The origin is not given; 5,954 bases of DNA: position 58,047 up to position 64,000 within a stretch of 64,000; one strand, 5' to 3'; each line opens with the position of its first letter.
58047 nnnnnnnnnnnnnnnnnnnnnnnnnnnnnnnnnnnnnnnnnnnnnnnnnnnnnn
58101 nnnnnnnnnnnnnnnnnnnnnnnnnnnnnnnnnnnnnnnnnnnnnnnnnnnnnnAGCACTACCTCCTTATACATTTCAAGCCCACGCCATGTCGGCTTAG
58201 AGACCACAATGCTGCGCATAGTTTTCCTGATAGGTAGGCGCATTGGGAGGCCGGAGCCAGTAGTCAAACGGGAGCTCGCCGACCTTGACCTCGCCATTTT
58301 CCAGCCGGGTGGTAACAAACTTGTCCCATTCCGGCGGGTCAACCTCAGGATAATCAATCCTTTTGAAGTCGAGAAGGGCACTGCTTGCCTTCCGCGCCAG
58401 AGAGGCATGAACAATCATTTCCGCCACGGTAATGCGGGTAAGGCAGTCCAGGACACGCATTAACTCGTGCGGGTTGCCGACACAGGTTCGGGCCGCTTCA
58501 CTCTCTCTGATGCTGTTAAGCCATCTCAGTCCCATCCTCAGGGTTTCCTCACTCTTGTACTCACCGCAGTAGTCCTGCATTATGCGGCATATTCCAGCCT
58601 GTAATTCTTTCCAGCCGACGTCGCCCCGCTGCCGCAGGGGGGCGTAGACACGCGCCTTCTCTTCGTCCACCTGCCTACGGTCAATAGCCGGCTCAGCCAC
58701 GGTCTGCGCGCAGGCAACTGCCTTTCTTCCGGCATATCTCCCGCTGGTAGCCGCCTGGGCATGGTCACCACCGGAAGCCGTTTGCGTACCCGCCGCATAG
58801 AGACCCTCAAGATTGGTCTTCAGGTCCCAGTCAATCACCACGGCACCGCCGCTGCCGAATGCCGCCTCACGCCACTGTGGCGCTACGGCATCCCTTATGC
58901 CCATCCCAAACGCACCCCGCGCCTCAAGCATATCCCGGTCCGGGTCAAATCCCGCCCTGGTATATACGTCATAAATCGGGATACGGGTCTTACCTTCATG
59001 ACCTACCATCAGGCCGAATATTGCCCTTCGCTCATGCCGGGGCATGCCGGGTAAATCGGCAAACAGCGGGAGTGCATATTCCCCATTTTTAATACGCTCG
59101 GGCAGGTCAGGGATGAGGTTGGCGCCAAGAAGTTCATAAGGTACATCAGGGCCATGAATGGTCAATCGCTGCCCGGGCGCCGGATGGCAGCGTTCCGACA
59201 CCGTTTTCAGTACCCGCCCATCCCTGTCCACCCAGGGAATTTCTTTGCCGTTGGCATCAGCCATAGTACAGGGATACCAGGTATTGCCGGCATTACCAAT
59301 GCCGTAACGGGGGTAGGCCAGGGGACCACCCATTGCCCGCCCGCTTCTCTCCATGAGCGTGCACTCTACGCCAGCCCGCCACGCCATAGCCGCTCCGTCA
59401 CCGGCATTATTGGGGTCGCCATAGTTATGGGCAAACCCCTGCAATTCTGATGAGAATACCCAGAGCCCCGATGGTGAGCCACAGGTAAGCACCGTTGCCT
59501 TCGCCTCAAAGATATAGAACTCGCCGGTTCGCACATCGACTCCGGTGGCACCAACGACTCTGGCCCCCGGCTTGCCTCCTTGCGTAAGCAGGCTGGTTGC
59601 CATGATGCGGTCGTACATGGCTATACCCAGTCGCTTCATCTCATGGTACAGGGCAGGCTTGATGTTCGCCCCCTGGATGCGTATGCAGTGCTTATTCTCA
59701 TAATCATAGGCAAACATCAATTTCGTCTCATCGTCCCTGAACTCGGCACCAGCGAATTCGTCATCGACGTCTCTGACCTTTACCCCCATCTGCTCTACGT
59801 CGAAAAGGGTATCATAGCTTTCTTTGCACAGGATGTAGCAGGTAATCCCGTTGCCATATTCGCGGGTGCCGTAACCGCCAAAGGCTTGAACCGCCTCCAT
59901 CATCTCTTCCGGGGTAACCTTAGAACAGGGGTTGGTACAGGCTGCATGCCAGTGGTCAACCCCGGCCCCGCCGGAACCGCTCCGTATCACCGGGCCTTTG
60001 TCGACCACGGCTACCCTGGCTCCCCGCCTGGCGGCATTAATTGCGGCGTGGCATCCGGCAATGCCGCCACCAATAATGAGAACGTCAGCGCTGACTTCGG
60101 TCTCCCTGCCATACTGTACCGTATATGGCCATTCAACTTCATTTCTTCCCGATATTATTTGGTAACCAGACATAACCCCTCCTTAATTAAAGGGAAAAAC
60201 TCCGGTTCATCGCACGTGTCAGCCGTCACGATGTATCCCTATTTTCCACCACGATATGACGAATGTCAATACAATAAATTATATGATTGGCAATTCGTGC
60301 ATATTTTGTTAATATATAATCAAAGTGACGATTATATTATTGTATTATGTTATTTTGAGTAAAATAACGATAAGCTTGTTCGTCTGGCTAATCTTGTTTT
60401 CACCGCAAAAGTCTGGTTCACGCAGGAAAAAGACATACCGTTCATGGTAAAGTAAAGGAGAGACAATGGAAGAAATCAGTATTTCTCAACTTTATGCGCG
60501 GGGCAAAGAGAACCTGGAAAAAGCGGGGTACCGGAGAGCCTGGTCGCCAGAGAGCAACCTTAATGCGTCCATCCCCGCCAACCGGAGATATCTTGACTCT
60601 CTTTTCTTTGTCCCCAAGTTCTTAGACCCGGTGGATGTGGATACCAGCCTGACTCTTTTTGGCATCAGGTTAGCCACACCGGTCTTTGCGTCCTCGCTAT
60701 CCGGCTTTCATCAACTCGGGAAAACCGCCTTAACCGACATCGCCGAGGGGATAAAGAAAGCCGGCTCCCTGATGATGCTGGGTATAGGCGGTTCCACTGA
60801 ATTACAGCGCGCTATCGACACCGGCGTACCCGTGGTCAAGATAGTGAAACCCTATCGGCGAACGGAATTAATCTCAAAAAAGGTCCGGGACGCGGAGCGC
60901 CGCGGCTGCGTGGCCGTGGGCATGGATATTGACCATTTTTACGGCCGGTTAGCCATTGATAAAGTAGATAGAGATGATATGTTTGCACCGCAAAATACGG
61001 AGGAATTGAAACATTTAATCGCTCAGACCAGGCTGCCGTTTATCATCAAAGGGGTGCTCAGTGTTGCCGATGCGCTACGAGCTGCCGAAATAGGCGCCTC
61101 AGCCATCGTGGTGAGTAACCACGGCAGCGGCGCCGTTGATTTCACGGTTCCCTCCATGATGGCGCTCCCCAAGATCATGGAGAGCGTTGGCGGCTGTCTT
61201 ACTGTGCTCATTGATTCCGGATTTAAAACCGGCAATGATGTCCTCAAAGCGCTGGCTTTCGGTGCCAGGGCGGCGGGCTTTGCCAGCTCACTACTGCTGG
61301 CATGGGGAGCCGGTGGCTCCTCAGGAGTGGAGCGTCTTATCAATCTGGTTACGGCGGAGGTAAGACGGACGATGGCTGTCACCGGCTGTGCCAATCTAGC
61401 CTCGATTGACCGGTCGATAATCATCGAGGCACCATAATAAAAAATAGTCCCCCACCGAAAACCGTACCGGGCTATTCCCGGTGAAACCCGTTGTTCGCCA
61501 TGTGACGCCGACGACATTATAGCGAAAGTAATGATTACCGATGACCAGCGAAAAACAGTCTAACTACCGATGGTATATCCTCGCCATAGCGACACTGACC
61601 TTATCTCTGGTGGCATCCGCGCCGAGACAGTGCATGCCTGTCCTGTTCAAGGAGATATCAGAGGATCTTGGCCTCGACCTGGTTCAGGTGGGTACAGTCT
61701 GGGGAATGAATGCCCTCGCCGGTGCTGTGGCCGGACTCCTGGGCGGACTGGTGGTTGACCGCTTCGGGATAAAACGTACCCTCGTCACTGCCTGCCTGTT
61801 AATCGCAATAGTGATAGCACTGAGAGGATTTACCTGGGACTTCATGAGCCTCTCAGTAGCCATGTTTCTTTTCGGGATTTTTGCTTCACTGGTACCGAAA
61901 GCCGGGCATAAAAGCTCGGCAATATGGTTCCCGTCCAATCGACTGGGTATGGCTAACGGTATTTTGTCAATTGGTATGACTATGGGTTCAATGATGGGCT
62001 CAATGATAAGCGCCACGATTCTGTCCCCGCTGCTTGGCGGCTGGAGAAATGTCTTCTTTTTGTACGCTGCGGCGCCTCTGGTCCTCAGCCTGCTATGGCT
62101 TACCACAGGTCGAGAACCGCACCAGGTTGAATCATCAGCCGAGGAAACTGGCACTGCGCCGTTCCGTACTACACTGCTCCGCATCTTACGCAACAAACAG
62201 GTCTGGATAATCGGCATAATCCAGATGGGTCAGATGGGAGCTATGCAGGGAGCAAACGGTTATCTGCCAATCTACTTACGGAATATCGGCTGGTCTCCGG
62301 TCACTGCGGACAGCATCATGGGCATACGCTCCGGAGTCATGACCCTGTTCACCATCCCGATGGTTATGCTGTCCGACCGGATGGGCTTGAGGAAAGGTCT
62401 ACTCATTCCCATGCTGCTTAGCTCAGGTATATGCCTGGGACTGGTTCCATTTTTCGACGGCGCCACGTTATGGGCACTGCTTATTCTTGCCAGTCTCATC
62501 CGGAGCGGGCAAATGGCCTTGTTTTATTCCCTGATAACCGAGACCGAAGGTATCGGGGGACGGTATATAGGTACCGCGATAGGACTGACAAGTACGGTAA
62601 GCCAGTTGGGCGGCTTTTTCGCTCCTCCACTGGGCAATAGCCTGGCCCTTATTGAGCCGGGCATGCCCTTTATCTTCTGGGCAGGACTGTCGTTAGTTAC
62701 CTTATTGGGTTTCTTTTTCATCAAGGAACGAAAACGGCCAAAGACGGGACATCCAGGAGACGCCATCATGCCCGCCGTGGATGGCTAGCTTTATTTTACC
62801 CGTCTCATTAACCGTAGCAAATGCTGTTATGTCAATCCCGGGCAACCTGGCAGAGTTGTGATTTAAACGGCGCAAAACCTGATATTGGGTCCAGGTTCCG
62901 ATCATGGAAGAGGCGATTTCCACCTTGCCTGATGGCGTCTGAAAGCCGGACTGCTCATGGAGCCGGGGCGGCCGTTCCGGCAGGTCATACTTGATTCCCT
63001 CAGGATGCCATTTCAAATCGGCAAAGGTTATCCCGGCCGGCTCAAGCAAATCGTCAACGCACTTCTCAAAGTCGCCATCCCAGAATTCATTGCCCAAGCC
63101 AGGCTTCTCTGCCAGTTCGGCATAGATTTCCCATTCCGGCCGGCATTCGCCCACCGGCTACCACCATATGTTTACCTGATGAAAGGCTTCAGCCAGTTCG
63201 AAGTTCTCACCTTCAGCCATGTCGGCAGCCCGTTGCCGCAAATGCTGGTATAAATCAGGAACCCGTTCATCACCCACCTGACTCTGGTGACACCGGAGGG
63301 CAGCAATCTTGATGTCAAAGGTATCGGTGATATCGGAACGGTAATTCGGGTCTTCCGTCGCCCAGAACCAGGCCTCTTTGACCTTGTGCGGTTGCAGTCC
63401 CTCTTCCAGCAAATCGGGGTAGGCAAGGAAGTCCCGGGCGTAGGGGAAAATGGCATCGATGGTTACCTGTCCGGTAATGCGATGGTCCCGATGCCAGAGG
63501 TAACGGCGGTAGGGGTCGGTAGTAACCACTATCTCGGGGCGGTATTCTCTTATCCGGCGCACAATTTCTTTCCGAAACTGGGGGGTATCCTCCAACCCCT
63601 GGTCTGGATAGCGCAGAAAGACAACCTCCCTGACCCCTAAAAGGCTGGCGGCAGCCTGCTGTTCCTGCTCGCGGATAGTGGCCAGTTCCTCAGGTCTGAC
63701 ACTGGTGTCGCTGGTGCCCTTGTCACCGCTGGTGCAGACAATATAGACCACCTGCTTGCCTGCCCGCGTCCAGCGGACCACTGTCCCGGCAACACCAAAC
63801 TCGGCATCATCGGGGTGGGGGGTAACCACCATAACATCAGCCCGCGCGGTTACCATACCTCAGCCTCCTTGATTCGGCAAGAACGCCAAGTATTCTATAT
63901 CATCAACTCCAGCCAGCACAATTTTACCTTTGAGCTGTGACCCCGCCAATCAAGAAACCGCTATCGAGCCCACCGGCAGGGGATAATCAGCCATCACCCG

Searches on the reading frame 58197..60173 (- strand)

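Call 26: search_protein_families(library=pfam, proteins=[window:58197-60173:-])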
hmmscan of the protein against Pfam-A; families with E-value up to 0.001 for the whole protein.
window:58197-60173:- (658 aa): 10 families
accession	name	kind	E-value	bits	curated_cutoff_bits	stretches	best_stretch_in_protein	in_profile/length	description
PF00890.30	FAD_binding_2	-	1.2e-27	97.6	20.4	1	30-277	1-247/414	FAD binding domain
PF01266.30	DAO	-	6.3e-13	49.4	27.9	1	30-238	1-209/353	FAD dependent oxidoreductase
PF12831.13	FAD_oxidored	-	4.3e-09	36.6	27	1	30-63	1-34/416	FAD dependent oxidoreductase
PF07992.20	Pyr_redox_2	-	5.5e-09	36.3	26.1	1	30-61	2-33/291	Pyridine nucleotide-disulphide oxidoreductase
PF02910.25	Succ_DH_flav_C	-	6.5e-06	26.6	20.8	1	530-632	6-112/130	Fumarate reductase flavoprotein C-term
PF03486.20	HI0933_like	-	6.9e-06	26.1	50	1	30-98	2-77/244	HI0933-like protein Rossmann domain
PF01134.28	GIDA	-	1.4e-05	24.8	22.1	1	30-68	1-29/391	Glucose inhibited division protein A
PF01262.27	AlaDh_PNT_C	-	2e-05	24.6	23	1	28-61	28-61/214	Alanine dehydrogenase/PNT, C-terminal domain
PF13450.12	NAD_binding_8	-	3.1e-05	24.6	21.9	1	33-63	1-31/68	NAD(P)-binding Rossmann-like domain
PF00070.33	Pyr_redox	-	0.00076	20.4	22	0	31-64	2-35/82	Pyridine nucleotide-disulphide oxidoreductase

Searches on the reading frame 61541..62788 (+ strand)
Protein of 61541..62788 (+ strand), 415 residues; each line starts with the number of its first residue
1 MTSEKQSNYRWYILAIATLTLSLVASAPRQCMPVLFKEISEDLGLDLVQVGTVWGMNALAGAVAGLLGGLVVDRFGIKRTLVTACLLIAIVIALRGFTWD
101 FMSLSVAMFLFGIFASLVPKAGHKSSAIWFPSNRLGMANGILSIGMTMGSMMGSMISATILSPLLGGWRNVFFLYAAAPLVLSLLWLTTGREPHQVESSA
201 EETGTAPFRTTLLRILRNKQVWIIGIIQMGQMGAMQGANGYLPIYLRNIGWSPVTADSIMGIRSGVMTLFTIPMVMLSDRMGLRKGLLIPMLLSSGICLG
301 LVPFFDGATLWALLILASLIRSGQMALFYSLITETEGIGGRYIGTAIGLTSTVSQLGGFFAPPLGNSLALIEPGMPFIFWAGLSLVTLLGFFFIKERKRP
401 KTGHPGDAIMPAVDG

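Call 28: search_protein_families(library=pfam, proteins=[window:61541-62788:+])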
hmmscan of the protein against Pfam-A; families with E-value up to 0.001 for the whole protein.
window:61541-62788:+ (415 aa): 2 families
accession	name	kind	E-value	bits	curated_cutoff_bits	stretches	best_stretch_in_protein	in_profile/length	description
PF07690.21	MFS_1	-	8.1e-44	150.4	33.4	2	22-261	5-245/347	Major Facilitator Superfamily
PF12832.13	MFS_1_like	-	1.5e-08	34.5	25.2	1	42-354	28-346/373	MFS_1 like family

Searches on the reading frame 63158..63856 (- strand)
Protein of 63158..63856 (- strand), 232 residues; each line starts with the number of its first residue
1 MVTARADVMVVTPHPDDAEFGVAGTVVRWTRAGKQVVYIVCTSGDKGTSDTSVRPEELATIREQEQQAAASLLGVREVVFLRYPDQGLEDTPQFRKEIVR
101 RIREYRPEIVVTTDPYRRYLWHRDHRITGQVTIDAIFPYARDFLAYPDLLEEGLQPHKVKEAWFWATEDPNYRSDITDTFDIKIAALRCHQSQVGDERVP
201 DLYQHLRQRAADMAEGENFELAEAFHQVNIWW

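Call 35: find_encoding_contigs(protein=window:63158-63856:-, flank=10000, max_places=4)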
Protein window:63158-63856:- (232 aa): 9 contigs read that carry it; 4 places shown.
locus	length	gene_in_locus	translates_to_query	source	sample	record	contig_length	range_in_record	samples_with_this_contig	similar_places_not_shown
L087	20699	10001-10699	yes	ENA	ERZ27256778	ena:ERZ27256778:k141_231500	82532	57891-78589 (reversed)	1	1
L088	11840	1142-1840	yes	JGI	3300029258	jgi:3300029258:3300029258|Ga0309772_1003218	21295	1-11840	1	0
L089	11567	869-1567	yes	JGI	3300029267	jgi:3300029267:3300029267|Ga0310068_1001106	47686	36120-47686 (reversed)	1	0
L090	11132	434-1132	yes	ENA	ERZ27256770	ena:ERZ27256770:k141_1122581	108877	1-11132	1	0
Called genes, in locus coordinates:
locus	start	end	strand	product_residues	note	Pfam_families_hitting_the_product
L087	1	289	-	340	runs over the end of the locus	PF02504:FA_synthesis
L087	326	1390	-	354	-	PF01869:BcrAD_BadFG, PF00037:Fer4, PF12837:Fer4_6, PF12838:Fer4_7 (faint), PF13237:Fer4_10 (faint)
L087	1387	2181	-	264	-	PF01869:BcrAD_BadFG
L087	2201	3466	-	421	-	PF06050:HGD-D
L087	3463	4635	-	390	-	PF06050:HGD-D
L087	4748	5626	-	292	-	PF02645:DegV, PF13684:FakA-like_C (weak)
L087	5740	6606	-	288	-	PF02645:DegV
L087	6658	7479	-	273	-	PF23441:SDR (weak), PF00106:adh_short, PF08659:KR, PF13561:adh_short_C2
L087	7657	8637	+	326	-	PF04339:FemAB_like (weak), PF13480:Acetyltransf_6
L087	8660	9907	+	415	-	PF13439:Glyco_transf_4, PF20706:GT4-conflict, PF13579:Glyco_trans_4_4, PF00534:Glycos_transf_1, PF13692:Glyco_trans_1_4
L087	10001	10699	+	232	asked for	PF02585:PIG-L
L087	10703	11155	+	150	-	-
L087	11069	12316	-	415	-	PF07690:MFS_1, PF12832:MFS_1_like (weak), PF07690:MFS_1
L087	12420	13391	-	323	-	PF01070:FMN_dh, PF01645:Glu_synthase (faint), PF01070:FMN_dh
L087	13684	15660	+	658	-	PF01262:AlaDh_PNT_C (faint), PF00890:FAD_binding_2, PF01134:GIDA (weak), PF01266:DAO, PF03486:HI0933_like (weak), PF07992:Pyr_redox_2 (weak), PF12831:FAD_oxidored, PF02910:Succ_DH_flav_C (faint)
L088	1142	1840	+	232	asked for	PF02585:PIG-L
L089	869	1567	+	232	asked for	PF02585:PIG-L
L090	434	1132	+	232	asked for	PF02585:PIG-L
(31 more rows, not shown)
